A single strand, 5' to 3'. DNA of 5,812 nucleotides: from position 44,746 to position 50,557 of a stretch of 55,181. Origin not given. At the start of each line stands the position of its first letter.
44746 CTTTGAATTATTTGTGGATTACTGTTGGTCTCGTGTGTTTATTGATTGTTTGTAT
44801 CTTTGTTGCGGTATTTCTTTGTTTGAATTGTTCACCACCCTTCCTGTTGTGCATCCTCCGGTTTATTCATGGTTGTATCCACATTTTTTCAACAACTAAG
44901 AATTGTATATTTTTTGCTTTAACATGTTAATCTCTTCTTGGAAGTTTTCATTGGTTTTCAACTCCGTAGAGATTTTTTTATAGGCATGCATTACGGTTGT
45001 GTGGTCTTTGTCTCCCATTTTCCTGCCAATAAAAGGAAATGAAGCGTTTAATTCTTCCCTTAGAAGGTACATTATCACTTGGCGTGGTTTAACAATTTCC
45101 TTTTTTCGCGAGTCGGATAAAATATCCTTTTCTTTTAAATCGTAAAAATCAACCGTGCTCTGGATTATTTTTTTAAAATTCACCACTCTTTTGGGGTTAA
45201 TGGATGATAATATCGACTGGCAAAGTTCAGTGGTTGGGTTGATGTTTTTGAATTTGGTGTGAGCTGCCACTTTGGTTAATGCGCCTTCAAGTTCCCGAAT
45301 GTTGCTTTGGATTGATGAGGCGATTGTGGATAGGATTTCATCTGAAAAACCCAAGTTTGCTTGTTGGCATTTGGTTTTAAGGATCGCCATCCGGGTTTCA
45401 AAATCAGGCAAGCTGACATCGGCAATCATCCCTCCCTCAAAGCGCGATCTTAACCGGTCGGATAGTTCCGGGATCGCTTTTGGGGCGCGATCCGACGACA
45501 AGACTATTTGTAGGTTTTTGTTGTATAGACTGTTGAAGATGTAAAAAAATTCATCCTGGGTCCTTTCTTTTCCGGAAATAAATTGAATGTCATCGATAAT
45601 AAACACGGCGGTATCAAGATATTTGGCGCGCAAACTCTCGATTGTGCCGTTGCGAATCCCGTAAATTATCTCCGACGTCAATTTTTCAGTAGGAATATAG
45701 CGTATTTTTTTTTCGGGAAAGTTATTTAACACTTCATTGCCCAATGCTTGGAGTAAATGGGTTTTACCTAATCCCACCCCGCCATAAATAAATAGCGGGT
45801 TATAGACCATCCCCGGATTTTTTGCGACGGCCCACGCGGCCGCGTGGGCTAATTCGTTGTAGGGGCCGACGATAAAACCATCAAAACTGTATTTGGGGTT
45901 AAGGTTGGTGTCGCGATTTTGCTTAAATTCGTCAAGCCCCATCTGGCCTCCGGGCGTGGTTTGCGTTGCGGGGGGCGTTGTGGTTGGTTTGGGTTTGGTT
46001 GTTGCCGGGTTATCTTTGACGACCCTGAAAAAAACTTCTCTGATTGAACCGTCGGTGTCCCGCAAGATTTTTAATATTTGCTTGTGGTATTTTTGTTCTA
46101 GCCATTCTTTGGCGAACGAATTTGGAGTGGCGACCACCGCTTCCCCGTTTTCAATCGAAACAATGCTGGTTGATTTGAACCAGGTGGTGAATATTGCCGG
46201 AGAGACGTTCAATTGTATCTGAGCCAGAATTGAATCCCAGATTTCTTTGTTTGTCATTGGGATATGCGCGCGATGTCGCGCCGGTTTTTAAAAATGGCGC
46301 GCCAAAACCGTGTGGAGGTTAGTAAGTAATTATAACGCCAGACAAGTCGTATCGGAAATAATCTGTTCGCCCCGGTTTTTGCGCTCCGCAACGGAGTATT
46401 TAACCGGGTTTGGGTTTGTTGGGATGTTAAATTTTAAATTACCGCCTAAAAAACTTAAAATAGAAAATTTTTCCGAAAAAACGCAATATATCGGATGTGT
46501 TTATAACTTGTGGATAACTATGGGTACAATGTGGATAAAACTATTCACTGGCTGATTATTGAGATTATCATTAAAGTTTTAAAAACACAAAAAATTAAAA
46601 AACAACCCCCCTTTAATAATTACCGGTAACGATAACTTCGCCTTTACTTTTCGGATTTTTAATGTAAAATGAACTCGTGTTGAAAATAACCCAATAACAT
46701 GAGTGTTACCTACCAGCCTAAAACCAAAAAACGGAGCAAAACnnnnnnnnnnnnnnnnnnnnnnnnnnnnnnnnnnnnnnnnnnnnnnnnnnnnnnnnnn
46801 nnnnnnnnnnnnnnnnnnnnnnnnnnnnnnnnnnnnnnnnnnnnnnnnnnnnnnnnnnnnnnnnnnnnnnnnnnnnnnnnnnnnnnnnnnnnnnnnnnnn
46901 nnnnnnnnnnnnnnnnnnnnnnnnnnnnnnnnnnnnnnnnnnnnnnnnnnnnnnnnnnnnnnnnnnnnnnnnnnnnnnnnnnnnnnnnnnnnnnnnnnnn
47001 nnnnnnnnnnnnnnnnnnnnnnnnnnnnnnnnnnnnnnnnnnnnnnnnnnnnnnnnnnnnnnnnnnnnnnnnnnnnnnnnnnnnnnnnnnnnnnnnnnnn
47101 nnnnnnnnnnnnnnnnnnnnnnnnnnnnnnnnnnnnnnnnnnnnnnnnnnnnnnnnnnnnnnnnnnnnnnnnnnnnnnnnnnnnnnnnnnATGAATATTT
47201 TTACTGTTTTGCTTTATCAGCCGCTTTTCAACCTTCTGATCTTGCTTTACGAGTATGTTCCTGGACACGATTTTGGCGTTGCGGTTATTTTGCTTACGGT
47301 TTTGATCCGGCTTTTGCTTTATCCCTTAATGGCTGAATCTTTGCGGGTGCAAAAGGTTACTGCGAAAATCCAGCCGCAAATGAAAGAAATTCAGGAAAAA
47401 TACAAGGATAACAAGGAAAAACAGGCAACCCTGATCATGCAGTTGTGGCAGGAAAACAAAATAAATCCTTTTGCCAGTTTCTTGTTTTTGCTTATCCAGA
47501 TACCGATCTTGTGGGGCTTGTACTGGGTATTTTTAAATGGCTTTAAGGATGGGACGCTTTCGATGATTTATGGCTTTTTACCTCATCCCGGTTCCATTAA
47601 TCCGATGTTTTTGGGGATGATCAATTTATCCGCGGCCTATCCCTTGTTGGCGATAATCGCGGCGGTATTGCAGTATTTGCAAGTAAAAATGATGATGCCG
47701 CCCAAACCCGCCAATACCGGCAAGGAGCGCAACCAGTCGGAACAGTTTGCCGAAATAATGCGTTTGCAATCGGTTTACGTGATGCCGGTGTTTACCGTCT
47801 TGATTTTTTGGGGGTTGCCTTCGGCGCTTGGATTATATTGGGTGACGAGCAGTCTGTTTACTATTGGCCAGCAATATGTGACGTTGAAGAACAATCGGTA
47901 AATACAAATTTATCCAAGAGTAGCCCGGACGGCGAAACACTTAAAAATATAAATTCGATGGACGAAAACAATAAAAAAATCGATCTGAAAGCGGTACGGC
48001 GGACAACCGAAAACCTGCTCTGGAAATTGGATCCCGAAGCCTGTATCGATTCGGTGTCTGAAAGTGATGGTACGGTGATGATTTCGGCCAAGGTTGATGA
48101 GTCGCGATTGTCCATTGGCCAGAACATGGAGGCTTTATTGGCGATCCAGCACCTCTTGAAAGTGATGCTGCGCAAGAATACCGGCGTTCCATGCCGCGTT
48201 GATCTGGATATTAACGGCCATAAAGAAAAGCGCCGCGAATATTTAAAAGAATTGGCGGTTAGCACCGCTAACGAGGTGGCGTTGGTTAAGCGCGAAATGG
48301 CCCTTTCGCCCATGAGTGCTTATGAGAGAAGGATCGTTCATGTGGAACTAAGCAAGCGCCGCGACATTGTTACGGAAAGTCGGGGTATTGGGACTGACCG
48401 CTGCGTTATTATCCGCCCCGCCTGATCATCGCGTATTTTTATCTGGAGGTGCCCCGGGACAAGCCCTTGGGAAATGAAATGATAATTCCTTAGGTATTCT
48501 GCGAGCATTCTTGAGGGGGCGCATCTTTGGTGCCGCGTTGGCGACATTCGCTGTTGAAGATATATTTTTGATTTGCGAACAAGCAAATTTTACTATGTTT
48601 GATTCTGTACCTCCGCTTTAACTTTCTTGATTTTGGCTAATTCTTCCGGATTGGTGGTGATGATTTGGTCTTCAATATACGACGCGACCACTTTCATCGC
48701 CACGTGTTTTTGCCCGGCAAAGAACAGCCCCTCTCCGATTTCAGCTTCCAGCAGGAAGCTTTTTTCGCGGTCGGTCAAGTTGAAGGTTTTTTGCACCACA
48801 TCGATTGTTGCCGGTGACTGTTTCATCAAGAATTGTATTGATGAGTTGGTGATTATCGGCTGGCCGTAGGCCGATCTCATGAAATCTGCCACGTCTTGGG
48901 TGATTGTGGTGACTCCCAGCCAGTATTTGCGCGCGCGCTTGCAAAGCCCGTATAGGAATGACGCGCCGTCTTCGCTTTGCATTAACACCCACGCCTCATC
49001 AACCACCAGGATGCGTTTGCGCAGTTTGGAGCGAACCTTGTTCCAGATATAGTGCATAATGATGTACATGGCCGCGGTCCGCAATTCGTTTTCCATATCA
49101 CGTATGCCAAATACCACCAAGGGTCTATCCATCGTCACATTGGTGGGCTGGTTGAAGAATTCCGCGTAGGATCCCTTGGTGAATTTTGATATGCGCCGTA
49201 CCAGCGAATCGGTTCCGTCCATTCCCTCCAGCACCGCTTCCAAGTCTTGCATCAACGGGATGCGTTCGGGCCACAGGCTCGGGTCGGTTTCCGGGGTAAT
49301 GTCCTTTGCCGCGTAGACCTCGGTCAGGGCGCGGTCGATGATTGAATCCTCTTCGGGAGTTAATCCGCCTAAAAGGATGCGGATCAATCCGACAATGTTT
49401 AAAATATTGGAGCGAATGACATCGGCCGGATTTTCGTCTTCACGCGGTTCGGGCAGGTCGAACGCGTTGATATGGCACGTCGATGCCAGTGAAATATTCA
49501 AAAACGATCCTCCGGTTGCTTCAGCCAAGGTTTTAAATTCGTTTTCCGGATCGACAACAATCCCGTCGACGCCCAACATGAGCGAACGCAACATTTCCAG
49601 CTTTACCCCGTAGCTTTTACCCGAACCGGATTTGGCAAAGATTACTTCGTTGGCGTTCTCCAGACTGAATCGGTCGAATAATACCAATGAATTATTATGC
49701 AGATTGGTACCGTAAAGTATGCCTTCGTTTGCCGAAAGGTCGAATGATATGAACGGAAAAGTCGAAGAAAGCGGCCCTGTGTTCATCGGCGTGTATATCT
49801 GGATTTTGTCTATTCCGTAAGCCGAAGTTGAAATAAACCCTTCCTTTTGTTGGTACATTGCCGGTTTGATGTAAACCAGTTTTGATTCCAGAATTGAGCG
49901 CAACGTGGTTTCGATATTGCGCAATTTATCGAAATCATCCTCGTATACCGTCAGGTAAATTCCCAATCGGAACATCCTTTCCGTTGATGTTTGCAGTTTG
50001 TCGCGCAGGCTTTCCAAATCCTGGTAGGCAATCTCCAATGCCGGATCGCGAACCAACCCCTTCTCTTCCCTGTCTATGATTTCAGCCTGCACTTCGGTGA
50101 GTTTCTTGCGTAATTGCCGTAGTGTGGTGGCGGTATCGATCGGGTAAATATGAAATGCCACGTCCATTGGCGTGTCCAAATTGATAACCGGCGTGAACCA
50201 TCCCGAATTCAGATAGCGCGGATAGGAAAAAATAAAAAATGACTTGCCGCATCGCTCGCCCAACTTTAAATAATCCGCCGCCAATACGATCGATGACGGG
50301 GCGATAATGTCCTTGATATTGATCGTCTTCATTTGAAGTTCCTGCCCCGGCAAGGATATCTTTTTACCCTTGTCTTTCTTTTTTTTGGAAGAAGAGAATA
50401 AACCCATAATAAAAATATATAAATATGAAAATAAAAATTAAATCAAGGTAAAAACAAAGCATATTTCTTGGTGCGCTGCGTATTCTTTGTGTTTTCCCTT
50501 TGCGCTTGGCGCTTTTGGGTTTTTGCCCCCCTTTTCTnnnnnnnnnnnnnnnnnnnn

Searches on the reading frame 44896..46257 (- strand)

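Call 11: search_protein_families(library=pfam, proteins=[window:44896-46257:-], max_evalue=0.001)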
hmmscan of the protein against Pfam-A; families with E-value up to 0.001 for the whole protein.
window:44896-46257:- (453 aa): 7 families
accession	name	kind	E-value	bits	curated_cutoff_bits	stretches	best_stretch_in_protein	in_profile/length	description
PF00308.24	Bac_DnaA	-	3.5e-62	209.8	23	1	119-279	1-161/162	Bacterial DnaA ATPAse domain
PF08299.17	Bac_DnaA_C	-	6.1e-25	87.5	31.5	1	362-429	2-69/69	Bacterial dnaA protein helix-turn-helix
PF11638.13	DnaA_N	-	5.4e-16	58.5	24.6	1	5-66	2-64/65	DnaA N-terminal domain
PF01695.23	IstB_IS21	-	1.1e-08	35.3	24.1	1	156-256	96-193/238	IstB-like ATP binding protein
PF13401.12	AAA_22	-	1e-05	26.3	27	0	206-254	76-121/130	AAA domain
PF13173.12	AAA_14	-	4.9e-05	23.8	27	1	154-274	4-116/129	AAA domain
PF00004.35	AAA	-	0.00014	22.8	21.2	1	156-274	2-128/131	ATPase family associated with various cellular activities (AAA)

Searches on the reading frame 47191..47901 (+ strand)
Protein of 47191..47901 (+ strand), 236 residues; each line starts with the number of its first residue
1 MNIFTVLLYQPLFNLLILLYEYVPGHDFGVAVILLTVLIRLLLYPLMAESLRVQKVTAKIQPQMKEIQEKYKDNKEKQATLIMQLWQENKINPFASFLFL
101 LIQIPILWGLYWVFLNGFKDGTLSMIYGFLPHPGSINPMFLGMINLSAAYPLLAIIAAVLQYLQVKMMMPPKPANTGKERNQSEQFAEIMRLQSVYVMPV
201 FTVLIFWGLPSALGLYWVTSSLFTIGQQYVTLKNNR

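Call 11: search_protein_families(library=pfam, proteins=[window:47191-47901:+], max_evalue=0.001)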
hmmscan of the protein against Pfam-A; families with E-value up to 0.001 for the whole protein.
window:47191-47901:+ (236 aa): 1 family
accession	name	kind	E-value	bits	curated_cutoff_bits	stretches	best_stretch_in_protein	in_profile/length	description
PF02096.25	60KD_IMP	-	1.9e-46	158.5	35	1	28-231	1-161/163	60Kd inner membrane protein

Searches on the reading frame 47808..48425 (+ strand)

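Call 81: search_protein_families(library=pfam, proteins=[window:47808-48425:+], max_evalue=0.001)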
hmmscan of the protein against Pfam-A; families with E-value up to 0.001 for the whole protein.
window:47808-48425:+ (205 aa): 1 family
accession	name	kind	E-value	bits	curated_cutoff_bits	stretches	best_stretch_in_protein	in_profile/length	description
PF01424.28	R3H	-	5.6e-12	45.9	26.8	1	146-204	3-60/60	R3H domain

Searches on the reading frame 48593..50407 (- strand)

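Call 11: search_protein_families(library=pfam, proteins=[window:48593-50407:-], max_evalue=0.001)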
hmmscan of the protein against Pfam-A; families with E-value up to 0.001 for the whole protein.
window:48593-50407:- (604 aa): 3 families
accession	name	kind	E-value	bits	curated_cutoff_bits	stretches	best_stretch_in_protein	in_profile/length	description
PF19044.6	P-loop_TraG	-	4.8e-22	78.6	25.8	1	249-554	27-344/413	TraG P-loop domain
PF12846.13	AAA_10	-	1.4e-11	44.5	27.5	1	439-515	215-292/362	AAA-like domain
PF01935.23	DUF87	-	3.5e-06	27.7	23.2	1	256-318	28-92/220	Helicase HerA, central domain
